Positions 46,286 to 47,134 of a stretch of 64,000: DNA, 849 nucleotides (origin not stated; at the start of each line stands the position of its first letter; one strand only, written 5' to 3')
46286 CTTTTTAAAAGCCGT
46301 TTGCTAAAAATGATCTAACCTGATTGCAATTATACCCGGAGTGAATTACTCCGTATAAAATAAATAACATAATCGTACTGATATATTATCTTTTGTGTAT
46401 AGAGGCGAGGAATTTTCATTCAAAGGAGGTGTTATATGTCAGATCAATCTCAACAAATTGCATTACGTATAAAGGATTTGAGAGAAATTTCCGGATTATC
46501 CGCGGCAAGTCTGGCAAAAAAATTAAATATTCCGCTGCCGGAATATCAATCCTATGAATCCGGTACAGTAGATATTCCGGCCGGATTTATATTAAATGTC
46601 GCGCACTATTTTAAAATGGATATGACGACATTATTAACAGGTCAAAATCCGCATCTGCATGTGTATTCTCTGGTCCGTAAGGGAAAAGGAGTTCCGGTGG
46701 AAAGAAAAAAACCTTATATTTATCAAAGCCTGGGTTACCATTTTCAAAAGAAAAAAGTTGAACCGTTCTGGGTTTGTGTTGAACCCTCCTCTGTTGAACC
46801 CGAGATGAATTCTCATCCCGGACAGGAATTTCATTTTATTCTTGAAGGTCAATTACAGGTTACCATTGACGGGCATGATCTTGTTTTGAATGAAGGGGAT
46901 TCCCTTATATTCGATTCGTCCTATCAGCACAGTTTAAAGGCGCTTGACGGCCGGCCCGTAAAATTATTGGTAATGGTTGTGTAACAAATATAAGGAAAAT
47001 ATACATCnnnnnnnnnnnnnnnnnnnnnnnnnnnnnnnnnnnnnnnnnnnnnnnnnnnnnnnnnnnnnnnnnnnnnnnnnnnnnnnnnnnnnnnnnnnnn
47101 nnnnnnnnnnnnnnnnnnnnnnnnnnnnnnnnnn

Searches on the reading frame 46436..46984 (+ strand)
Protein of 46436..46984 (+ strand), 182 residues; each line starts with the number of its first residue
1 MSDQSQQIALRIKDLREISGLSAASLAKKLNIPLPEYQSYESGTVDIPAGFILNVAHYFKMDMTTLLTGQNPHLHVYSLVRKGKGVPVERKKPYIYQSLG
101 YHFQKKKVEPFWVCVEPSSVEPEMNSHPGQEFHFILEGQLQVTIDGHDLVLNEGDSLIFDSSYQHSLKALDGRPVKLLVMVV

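Call 18: search_protein_families(library=pfam, proteins=[window:46436-46984:+], max_evalue=0.001)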
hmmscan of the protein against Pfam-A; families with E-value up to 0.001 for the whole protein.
window:46436-46984:+ (182 aa): 6 families
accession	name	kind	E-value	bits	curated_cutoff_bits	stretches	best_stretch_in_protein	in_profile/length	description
PF07883.17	Cupin_2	-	3.1e-16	59.3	27.2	1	112-180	2-69/70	Cupin domain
PF01381.28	HTH_3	-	2.1e-05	24.9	23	1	12-64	1-53/55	Helix-turn-helix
PF12844.13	HTH_19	-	5e-05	23.6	30.2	1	11-71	3-63/64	Helix-turn-helix domain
PF13560.12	HTH_31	-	0.00013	22.6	27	1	8-62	2-57/64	Helix-turn-helix domain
PF05899.18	Cupin_3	-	0.00071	19.7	23.5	0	128-160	25-57/74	EutQ-like cupin domain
PF02311.25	AraC_binding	-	0.00078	19.6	21.1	0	125-177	19-71/135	AraC-like ligand binding domain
